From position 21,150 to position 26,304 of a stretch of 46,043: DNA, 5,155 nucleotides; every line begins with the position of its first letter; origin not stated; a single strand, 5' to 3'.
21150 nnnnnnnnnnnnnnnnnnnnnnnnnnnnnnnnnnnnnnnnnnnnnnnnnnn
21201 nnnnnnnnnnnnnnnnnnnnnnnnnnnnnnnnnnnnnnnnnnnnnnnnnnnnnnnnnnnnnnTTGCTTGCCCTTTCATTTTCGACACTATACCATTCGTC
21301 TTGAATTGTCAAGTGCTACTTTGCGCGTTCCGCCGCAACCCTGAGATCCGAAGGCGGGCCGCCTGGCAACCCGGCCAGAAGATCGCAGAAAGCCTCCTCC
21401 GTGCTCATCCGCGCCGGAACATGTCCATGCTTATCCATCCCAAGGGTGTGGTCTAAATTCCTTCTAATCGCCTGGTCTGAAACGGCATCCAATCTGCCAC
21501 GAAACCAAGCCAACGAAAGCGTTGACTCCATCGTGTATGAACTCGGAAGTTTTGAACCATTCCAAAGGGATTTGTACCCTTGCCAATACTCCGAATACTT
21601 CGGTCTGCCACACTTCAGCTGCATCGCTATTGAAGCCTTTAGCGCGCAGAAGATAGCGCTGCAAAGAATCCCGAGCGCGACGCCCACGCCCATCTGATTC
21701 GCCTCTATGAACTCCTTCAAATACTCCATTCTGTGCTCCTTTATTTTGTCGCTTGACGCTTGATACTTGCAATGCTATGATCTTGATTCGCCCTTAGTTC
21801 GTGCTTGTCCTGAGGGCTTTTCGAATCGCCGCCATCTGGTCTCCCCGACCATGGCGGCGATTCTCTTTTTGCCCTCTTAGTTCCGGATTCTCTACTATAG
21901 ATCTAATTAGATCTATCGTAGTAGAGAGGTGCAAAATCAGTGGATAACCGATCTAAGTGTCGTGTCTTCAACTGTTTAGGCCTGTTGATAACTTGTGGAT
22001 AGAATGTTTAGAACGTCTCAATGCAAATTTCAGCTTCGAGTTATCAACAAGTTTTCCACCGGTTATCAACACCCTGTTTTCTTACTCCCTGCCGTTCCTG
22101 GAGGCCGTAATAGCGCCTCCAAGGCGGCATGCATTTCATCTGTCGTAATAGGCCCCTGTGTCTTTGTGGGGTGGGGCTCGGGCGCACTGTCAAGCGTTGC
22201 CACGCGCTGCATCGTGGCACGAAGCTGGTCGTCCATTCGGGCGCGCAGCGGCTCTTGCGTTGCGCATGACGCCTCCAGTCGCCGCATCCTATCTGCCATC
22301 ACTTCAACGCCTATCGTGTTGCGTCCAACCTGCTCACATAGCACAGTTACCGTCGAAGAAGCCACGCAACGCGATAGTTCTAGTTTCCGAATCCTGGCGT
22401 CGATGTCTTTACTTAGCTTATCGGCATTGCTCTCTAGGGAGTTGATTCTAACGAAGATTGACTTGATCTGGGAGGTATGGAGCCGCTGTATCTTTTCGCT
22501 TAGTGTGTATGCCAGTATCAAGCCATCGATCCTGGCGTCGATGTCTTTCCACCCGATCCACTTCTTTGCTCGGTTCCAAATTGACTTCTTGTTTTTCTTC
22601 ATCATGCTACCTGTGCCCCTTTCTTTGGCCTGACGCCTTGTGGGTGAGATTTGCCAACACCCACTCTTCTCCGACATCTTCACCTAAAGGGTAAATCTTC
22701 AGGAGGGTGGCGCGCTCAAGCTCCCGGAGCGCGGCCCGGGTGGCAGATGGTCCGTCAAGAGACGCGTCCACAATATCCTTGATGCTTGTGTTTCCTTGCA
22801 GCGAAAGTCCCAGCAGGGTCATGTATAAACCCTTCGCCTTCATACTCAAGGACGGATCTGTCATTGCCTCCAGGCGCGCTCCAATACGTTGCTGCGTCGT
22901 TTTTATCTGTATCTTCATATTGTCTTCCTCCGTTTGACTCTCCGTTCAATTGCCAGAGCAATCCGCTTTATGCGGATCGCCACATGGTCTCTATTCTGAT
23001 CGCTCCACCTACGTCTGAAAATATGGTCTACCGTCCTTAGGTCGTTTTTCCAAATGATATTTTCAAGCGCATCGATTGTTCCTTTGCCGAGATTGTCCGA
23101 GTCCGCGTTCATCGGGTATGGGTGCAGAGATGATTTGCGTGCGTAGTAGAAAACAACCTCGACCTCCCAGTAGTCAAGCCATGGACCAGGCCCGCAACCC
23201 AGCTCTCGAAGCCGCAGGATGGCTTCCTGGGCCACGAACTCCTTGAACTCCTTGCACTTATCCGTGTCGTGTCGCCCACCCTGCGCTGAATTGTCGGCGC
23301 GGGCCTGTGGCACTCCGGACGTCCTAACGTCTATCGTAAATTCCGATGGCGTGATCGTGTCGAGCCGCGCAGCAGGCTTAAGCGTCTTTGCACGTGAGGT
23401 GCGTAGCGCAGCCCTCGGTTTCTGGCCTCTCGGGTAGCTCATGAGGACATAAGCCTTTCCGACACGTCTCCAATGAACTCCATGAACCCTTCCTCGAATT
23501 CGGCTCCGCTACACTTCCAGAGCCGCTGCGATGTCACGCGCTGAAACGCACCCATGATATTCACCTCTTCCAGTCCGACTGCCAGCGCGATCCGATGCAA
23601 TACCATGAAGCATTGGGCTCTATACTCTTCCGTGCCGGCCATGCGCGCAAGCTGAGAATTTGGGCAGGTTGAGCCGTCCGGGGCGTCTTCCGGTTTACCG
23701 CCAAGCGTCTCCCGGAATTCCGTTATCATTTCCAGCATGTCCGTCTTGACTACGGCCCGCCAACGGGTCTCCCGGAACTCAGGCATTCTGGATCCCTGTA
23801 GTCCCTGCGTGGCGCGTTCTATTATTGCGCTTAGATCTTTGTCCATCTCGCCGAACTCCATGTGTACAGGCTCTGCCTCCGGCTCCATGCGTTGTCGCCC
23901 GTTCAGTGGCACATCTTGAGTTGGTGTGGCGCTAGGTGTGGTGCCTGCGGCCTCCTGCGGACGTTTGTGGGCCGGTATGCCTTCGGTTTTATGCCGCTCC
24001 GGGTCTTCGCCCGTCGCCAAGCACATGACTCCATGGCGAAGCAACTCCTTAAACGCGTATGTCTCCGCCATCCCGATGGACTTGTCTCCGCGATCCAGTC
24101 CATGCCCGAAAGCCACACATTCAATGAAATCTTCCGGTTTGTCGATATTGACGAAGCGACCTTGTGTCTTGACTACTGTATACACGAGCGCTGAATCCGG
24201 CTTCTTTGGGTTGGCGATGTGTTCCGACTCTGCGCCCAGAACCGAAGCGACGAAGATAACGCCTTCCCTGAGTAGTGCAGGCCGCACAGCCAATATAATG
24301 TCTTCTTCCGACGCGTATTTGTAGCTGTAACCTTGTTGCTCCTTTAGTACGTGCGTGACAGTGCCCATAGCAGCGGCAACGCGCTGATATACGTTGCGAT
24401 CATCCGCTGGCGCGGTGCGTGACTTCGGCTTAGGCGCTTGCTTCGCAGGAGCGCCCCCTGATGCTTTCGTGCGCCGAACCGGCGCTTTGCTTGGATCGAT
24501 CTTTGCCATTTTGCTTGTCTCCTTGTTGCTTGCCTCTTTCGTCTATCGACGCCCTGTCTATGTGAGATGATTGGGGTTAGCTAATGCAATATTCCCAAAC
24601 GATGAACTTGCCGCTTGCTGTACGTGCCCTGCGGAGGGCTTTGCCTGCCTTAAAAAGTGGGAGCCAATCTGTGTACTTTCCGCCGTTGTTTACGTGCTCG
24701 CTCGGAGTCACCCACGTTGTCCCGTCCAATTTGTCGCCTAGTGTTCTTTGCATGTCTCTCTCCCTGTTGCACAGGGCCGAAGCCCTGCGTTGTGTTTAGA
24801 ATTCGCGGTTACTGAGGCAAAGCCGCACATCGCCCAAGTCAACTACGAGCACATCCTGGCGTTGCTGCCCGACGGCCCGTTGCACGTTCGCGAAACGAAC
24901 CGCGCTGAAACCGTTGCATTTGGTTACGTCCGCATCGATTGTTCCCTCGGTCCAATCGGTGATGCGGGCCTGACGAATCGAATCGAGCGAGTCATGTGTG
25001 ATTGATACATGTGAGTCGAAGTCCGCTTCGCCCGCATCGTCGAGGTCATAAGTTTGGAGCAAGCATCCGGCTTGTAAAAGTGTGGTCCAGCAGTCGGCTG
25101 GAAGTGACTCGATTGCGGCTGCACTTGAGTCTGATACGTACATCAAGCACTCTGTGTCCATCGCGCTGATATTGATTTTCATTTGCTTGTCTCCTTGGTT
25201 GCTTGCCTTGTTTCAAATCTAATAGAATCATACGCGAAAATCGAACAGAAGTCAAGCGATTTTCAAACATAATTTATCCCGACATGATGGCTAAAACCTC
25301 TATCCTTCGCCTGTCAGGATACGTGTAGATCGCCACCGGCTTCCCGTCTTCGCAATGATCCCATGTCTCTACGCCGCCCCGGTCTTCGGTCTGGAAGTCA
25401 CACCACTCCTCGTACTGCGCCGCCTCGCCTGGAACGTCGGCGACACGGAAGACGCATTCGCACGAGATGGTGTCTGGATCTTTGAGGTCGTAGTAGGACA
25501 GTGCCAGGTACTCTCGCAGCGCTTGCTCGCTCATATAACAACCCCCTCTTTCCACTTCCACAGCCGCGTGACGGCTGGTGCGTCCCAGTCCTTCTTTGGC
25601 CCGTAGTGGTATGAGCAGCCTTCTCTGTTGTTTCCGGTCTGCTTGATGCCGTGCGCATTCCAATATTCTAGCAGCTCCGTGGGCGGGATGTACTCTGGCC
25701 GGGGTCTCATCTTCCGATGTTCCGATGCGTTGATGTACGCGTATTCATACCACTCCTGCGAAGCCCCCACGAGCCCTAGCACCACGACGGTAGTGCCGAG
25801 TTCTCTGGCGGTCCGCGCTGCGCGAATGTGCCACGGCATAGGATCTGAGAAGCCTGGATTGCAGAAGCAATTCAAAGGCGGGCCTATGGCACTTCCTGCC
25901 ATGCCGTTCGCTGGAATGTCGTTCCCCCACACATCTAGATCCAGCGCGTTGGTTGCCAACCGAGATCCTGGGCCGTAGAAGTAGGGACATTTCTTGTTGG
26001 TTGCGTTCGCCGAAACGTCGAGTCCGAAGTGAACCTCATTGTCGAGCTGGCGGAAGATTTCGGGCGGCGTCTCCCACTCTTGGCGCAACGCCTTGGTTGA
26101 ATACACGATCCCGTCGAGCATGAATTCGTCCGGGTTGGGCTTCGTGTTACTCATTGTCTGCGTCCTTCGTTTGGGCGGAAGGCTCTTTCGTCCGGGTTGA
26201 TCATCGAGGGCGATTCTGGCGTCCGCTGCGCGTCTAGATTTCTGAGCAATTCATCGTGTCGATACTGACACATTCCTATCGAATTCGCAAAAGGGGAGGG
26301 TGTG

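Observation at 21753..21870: Orphan plus-strand promoter and terminator: a candidate ~83-nt sRNA whose hairpin loop is complementary to the conserved leader of many phage genes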

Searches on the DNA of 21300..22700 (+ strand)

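Call 5: search_dna_similar(query=window:21300-22700:+, collection=phages, mode=distant, max_rows=30)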
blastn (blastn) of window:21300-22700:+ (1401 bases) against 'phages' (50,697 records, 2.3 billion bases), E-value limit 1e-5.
No match.
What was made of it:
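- Tried and rejected: DNA search of the GenBank phage collection gave no match (call 5).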

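Call 31: search_rna_families(source=window, start=21650, end=22100, threshold=evalue, max_evalue=10)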
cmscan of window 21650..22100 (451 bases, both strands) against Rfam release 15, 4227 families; matches with E-value up to 10: 1.
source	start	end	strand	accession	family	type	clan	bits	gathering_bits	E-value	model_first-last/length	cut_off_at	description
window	21964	21992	-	RF04006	mir-9338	Gene; miRNA;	-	16.9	98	0.7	20-48/67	no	mir-9338 microRNA precursor family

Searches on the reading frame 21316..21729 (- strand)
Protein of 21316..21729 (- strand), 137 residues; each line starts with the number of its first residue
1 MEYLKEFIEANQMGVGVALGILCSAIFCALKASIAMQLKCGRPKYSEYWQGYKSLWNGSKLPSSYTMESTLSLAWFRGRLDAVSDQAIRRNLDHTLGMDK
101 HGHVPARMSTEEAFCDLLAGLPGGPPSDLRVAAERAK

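Call 9: search_protein_families(library=phrogs, proteins=[window:21316-21729:-], max_evalue=0.01)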
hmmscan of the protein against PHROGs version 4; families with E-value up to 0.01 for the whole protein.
window:21316-21729:- (137 aa): 0 families

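Call 10: search_protein_families(library=pfam, proteins=[window:21316-21729:-], max_evalue=0.01)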
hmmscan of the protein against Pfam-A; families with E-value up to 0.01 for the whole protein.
window:21316-21729:- (137 aa): 0 families

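Call 11: find_related_loci(query=window:21316-21729:-, collection=viral_contigs, flank=4000)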
Query window:21316-21729:- (137 aa) in viral_contigs; peptide patterns used: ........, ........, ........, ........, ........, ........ (x = any residue, [..] = any of these).
1 stretches matched a pattern, but none encodes a relative of the query by tblastn (E <= 1e-3).

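Call 13: find_encoding_contigs(protein=window:21316-21729:-, flank=3000, max_places=10)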
Protein window:21316-21729:- (137 aa): 4 contigs read that carry it; 1 place shown.
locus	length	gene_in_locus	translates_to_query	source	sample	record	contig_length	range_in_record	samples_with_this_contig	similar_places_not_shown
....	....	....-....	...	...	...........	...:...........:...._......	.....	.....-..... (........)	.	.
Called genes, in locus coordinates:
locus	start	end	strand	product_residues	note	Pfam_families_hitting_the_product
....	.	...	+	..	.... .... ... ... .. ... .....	-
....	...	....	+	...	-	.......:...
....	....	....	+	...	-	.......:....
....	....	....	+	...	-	-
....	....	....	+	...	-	-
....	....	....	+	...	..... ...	-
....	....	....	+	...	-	-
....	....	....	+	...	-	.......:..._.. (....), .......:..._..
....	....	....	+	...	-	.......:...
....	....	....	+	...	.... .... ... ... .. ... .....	-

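Call 15: find_homologous_proteins(query=window:21316-21729:-)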
Query window:21316-21729:- (137 aa): 4 proteins with E <= 0.001 among 61 candidates.
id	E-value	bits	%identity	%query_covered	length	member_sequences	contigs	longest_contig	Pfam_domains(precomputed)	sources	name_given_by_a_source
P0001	1.8e-87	308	100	100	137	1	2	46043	-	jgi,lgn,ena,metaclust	metaclust:\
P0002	1.8e-52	195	68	100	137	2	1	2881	-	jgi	-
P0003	7.7e-49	183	65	100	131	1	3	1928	-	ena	-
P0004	2.4e-45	172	60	100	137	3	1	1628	-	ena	-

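Call 16: find_encoding_contigs(protein=P0002, flank=3000)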
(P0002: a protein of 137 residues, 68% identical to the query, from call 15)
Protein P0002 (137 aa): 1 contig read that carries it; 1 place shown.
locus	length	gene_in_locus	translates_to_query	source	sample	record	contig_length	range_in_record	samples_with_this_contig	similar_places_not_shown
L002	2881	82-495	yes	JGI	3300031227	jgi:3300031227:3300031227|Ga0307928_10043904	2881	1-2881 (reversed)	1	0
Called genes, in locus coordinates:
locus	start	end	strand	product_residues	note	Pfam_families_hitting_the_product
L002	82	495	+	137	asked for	-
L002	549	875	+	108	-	-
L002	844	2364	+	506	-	PF13175:AAA_15 (weak), PF13476:AAA_23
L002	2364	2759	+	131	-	PF00436:SSB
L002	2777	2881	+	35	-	?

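Call 17: find_encoding_contigs(protein=P0003, flank=3000)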
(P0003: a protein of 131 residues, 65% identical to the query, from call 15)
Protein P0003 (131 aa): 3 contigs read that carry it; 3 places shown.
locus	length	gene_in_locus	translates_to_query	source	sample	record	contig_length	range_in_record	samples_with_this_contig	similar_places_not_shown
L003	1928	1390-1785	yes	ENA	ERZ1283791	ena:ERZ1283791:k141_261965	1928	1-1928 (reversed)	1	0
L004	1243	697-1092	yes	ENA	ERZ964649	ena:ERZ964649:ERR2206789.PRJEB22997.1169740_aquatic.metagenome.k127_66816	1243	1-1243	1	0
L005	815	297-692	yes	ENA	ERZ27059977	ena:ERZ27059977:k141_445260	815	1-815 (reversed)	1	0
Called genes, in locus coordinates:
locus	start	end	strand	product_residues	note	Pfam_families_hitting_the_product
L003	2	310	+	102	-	?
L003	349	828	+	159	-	-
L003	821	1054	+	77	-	-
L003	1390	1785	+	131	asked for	-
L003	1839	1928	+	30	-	?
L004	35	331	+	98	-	-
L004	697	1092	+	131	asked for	-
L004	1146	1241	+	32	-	?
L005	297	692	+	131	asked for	-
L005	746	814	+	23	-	?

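Call 18: find_encoding_contigs(protein=P0004, flank=3000)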
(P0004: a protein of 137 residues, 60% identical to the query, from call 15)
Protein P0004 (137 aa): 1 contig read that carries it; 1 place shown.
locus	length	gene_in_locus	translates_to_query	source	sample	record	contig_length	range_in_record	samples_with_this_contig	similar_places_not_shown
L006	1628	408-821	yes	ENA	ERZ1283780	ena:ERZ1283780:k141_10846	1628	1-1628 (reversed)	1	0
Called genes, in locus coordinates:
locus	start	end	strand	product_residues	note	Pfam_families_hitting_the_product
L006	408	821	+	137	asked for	-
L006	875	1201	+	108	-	-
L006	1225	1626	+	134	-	?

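Call 23: find_related_loci(query=A2, collection=metagenome_contigs, flank=3000)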
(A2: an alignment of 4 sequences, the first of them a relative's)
Query A2 (137 aa) in metagenome_contigs; peptide patterns used: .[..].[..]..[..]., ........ (x = any residue, [..] = any of these).
223 stretches matched a pattern; 2 encode a relative of the query (tblastn E <= 1e-3); 2 distinct loci.
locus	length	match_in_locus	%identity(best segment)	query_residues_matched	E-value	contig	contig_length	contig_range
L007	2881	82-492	68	1-137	2e-60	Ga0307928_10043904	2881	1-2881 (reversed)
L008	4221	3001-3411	61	1-137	7e-54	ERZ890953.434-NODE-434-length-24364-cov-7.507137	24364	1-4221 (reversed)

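Call 24: find_related_loci(query=A2, collection=viral_contigs, flank=3000)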
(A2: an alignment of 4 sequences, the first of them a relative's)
Query A2 (137 aa) in viral_contigs; peptide patterns used: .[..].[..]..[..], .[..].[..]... (x = any residue, [..] = any of these).
270 stretches matched a pattern, but none encodes a relative of the query by tblastn (E <= 1e-3).
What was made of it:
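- Tried and rejected: a protein alignment (call 24);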

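Call 33: find_related_loci(query=A2, collection=genome_contigs, flank=3000)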
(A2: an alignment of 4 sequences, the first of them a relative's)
Query A2 (137 aa) in genome_contigs; peptide patterns used: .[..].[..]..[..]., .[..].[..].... (x = any residue, [..] = any of these).
172 stretches matched a pattern, but none encodes a relative of the query by tblastn (E <= 1e-3).

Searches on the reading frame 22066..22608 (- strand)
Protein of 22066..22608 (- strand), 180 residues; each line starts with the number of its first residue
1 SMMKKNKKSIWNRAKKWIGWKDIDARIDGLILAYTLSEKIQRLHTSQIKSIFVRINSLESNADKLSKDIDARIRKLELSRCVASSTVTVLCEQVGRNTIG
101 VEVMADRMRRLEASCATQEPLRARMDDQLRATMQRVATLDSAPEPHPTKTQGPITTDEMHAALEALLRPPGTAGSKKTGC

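Call 9: search_protein_families(library=phrogs, proteins=[window:22066-22608:-], max_evalue=0.01)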
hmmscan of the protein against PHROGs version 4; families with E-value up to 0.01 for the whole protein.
window:22066-22608:- (180 aa): 1 family
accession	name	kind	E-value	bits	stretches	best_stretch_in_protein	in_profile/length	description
phrog_5225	-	unknown function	0.0056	18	0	48-83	30-69/92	-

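Call 10: search_protein_families(library=pfam, proteins=[window:22066-22608:-], max_evalue=0.01)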
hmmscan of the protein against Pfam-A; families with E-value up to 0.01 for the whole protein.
window:22066-22608:- (180 aa): 0 families

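Call 12: find_related_loci(query=window:22066-22608:-, collection=viral_contigs, flank=4000)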
Query window:22066-22608:- (180 aa) in viral_contigs; peptide patterns used: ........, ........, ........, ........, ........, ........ (x = any residue, [..] = any of these).
20 stretches matched a pattern, but none encodes a relative of the query by tblastn (E <= 1e-3).
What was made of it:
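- Tried and rejected: two flanking proteins (calls 11, 12);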

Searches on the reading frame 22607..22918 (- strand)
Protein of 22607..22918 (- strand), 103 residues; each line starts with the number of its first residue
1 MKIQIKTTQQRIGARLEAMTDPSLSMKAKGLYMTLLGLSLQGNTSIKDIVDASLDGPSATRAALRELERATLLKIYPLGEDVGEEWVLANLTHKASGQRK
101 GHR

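Call 9: search_protein_families(library=phrogs, proteins=[window:22607-22918:-], max_evalue=0.01)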
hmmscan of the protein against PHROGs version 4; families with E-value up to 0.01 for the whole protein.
window:22607-22918:- (103 aa): 4 families
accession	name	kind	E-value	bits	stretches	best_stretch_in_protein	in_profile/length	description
phrog_22134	-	unknown function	0.00011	23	1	19-75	7-64/262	-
phrog_11718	-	unknown function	0.0011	20.2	1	18-77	19-78/105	-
phrog_4707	-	DNA, RNA and nucleotide metabolism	0.002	18.7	1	17-69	23-75/409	replication initiation protein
phrog_37920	-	DNA, RNA and nucleotide metabolism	0.006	16.8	1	18-71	19-72/245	HTH DNA binding protein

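Call 10: search_protein_families(library=pfam, proteins=[window:22607-22918:-], max_evalue=0.01)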
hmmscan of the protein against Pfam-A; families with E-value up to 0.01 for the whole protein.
window:22607-22918:- (103 aa): 1 family
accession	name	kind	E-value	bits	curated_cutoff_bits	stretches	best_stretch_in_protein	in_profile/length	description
PF13730.12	HTH_36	-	0.001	19.3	25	1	24-72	3-54/55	Helix-turn-helix domain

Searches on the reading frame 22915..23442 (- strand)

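Call 9: search_protein_families(library=phrogs, proteins=[window:22915-23442:-], max_evalue=0.01)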
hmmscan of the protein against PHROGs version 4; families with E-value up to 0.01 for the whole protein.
window:22915-23442:- (175 aa): 2 families
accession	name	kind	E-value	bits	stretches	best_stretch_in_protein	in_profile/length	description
phrog_140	-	DNA, RNA and nucleotide metabolism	1.8e-13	51.6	1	26-168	32-175/219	RusA-like Holliday junction resolvase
phrog_34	-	DNA, RNA and nucleotide metabolism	0.0011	19.7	1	58-159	102-192/259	RusA-like Holliday junction resolvase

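Call 10: search_protein_families(library=pfam, proteins=[window:22915-23442:-], max_evalue=0.01)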
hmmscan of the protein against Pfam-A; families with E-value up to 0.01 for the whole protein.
window:22915-23442:- (175 aa): 1 family
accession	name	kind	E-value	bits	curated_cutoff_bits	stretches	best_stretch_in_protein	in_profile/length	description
PF05866.16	RusA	-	5.9e-10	40.3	22.8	1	45-157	6-124/124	Endodeoxyribonuclease RusA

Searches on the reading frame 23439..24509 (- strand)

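Call 9: search_protein_families(library=phrogs, proteins=[window:23439-24509:-], max_evalue=0.01)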
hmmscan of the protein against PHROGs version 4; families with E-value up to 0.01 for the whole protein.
window:23439-24509:- (356 aa): 1 family
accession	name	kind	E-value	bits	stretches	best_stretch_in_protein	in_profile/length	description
phrog_155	-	DNA, RNA and nucleotide metabolism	1.1e-16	62.3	1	33-188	61-208/308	Erf-like ssDNA annealing protein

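Call 10: search_protein_families(library=pfam, proteins=[window:23439-24509:-], max_evalue=0.01)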
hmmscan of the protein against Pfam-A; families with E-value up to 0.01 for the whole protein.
window:23439-24509:- (356 aa): 1 family
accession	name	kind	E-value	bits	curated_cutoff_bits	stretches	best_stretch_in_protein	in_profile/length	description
PF04404.17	ERF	-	1.5e-07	31.9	25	1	40-176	1-130/153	ERF superfamily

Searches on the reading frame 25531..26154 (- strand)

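Call 30: search_protein_families(library=phrogs, proteins=[window:25531-26154:-], max_evalue=0.001)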
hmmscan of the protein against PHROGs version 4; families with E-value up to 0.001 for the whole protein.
window:25531-26154:- (207 aa): 2 families
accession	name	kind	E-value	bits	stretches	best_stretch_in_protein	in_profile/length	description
phrog_111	-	other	3.5e-23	83.9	1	21-188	61-205/345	DNA methyltransferase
phrog_22740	-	unknown function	2.9e-06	28.7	1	15-60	4-47/99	-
